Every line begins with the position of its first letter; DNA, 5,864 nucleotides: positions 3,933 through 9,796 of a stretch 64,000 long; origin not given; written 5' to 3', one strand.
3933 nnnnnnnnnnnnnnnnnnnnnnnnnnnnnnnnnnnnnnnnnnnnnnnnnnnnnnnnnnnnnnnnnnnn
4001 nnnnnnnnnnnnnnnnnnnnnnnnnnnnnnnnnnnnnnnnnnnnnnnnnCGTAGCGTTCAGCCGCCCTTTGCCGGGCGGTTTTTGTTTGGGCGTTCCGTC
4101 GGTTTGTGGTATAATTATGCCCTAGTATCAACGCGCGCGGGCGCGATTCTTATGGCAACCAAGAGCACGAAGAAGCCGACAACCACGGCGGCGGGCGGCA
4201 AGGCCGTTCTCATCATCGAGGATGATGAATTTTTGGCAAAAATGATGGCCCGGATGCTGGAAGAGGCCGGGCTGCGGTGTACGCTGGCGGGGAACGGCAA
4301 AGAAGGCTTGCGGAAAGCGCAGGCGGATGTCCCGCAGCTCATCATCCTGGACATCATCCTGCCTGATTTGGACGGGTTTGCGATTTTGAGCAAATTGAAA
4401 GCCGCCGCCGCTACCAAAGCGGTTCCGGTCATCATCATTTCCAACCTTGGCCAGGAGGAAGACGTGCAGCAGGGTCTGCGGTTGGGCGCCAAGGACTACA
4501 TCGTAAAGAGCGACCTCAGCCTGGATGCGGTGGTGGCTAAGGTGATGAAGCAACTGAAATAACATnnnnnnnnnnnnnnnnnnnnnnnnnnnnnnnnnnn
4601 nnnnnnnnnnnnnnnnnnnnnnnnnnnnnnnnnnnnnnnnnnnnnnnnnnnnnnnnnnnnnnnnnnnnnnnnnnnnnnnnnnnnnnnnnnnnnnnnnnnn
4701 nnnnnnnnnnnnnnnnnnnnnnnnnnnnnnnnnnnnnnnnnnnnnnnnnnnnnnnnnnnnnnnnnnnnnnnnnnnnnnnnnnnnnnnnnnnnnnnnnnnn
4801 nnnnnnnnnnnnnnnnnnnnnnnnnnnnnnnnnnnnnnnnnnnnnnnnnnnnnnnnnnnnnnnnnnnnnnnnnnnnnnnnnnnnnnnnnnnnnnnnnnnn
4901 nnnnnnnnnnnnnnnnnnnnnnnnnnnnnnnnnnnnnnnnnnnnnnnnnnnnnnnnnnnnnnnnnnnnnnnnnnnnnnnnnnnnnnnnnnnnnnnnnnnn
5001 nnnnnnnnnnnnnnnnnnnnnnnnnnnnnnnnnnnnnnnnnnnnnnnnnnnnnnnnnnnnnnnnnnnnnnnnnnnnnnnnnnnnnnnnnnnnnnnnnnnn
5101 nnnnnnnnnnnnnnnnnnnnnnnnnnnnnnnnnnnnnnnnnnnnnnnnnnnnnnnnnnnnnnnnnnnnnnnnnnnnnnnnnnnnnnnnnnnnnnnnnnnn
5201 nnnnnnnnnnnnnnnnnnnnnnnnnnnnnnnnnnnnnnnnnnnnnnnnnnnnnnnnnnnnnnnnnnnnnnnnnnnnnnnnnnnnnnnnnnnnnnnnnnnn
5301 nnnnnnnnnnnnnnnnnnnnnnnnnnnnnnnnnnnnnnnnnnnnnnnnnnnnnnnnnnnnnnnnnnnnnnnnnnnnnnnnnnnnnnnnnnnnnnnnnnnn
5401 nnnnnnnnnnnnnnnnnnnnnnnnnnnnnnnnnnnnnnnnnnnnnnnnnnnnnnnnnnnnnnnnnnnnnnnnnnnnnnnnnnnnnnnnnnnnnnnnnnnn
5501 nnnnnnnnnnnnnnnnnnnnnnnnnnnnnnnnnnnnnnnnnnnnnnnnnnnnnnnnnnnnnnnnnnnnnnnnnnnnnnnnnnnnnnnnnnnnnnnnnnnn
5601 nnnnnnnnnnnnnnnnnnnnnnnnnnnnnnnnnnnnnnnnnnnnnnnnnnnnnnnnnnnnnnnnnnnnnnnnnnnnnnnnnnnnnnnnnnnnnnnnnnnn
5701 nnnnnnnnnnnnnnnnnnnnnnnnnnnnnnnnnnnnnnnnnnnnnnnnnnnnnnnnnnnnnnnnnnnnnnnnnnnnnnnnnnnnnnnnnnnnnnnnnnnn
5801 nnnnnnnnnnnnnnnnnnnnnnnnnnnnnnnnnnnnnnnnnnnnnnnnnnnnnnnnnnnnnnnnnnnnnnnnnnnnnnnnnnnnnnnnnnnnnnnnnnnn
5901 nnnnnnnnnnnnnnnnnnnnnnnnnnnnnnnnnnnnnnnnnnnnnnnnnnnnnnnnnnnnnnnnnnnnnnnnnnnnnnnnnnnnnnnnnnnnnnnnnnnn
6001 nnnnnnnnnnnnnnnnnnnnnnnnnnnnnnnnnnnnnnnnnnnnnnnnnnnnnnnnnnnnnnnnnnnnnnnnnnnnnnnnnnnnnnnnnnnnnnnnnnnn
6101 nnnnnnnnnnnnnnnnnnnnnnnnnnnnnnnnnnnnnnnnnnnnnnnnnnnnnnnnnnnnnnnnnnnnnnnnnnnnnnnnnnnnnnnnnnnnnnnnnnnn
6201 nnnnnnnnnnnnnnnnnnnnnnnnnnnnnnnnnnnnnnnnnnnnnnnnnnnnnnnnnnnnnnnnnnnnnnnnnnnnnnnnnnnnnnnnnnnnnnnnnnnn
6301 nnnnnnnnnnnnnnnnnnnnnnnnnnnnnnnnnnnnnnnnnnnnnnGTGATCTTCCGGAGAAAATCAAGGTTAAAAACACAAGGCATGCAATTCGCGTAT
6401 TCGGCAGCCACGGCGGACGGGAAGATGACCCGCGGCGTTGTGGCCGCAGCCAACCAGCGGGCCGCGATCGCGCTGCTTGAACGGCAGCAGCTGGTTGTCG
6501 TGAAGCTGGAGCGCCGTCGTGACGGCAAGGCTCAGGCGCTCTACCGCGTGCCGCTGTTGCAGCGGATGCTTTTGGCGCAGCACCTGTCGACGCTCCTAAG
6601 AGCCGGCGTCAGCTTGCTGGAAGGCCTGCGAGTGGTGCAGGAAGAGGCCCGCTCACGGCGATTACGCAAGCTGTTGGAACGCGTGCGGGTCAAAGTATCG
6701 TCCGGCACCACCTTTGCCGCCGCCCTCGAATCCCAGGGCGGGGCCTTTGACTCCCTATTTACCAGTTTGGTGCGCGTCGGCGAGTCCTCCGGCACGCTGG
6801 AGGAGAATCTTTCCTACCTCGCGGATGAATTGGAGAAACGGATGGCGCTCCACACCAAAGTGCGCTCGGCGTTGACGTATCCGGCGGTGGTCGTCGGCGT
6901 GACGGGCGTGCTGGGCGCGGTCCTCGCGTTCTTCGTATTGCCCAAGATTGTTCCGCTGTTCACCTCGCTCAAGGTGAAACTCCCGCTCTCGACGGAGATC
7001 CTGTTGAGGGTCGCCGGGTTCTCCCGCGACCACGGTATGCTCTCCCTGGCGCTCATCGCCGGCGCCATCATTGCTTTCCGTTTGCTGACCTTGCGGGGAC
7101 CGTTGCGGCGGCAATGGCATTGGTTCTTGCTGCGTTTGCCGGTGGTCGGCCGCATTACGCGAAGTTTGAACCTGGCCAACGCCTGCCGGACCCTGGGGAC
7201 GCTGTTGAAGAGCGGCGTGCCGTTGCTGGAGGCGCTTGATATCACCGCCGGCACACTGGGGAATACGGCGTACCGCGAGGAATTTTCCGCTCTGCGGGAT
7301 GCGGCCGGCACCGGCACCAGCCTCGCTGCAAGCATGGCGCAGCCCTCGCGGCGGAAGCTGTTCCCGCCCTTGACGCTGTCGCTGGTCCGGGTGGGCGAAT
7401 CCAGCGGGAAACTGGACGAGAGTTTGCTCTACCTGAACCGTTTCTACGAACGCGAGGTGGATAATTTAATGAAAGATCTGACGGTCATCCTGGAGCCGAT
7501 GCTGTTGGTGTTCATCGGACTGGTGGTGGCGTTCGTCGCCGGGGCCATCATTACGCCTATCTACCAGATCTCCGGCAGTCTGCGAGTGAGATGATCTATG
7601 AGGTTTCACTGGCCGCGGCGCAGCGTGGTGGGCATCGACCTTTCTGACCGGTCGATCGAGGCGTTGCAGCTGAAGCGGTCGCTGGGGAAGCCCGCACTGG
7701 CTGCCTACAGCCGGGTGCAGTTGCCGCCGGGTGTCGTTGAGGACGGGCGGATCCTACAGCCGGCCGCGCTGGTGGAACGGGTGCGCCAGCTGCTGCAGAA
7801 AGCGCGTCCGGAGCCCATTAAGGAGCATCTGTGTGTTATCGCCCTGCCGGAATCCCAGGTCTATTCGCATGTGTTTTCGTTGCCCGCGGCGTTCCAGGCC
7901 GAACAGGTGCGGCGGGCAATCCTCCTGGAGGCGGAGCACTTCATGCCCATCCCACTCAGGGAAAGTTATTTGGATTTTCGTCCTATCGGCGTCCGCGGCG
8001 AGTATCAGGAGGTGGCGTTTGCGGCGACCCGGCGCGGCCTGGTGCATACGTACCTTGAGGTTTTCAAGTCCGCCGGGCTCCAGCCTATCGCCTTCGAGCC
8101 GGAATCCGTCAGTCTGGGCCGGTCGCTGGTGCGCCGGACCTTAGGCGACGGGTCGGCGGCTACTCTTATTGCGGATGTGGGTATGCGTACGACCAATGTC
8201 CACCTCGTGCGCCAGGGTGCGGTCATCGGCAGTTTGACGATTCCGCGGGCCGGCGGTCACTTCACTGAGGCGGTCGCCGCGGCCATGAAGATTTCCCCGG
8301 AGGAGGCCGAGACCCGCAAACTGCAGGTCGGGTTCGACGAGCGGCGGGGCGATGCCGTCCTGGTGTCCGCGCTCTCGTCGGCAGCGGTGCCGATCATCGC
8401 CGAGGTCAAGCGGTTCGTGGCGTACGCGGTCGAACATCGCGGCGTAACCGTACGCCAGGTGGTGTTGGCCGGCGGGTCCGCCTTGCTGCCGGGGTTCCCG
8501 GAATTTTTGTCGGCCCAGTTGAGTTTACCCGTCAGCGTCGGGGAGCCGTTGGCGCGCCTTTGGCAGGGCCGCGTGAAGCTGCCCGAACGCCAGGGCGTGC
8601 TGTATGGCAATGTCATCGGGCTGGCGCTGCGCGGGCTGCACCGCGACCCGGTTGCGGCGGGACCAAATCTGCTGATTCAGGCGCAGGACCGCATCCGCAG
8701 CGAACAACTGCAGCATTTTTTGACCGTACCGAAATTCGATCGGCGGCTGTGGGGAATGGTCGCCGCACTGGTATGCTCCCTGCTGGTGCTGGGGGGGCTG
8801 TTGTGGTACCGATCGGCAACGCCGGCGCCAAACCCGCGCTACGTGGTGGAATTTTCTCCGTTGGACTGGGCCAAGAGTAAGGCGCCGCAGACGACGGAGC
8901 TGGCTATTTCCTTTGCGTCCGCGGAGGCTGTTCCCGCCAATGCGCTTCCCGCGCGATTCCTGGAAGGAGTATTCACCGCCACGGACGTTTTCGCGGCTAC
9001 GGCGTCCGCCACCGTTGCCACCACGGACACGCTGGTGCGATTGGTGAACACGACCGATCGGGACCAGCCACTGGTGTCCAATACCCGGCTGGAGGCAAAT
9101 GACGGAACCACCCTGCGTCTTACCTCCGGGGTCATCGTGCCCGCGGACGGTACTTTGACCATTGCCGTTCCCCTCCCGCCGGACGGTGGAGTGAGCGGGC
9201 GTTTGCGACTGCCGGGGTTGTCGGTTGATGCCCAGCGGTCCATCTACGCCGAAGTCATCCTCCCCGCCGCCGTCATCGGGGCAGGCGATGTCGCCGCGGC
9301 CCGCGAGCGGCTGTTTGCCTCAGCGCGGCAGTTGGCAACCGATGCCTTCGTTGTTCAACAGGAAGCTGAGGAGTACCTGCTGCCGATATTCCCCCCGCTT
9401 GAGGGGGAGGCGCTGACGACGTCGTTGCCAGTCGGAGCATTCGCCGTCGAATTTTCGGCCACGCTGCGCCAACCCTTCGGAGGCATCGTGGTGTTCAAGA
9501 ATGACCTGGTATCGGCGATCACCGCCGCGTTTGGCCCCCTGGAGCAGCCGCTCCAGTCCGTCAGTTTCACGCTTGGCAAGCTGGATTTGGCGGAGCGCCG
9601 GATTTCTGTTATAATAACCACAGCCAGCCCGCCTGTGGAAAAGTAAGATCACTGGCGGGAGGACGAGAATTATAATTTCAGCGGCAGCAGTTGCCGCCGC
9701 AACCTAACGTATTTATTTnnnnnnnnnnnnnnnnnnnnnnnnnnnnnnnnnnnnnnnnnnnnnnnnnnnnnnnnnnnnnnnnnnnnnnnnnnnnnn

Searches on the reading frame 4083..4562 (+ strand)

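Call 47: search_protein_families(library=pfam, proteins=[window:4083-4562:+], max_evalue=0.001)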
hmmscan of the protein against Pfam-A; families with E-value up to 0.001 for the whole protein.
window:4083-4562:+ (159 aa): 1 family
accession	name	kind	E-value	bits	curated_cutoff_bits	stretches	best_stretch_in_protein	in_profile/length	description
PF00072.30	Response_reg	-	9.5e-24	84.1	30.2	1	42-143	1-100/111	Response regulator receiver domain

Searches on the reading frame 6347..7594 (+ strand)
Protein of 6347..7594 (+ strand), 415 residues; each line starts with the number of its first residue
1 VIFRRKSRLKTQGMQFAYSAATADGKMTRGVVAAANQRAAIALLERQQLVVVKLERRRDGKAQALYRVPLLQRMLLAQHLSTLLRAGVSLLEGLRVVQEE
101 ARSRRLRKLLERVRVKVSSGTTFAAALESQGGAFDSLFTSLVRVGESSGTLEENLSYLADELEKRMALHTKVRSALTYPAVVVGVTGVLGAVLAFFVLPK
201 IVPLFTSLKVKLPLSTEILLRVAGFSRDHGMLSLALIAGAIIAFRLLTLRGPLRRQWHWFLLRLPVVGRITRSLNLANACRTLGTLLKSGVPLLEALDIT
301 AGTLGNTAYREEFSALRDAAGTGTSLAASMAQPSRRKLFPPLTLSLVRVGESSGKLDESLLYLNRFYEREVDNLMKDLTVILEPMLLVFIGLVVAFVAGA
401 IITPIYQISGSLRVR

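Call 47: search_protein_families(library=pfam, proteins=[window:6347-7594:+], max_evalue=0.001)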
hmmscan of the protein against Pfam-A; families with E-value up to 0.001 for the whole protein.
window:6347-7594:+ (415 aa): 1 family
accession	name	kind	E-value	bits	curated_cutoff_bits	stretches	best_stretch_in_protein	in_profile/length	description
PF00482.28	T2SSF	-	5.1e-59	198.1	25.2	2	77-199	2-125/125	Type II secretion system (T2SS), protein F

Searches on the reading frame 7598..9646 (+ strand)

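Call 47: search_protein_families(library=pfam, proteins=[window:7598-9646:+], max_evalue=0.001)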
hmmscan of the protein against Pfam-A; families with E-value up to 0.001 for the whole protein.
window:7598-9646:+ (682 aa): 4 families
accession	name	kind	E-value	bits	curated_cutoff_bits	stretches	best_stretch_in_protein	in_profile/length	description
PF11104.14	PilM_2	-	7e-37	127.6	27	1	12-346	1-339/340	Type IV pilus assembly protein PilM;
PF14450.12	FtsA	-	9.1e-09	36.2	31.8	1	192-318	3-113/127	Cell division protein FtsA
PF06723.19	MreB_Mbl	-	2.3e-06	27.2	27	0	283-320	272-310/327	MreB/Mbl protein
PF25216.1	Volactin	-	7.9e-05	22.7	35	1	163-313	142-299/321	Volactin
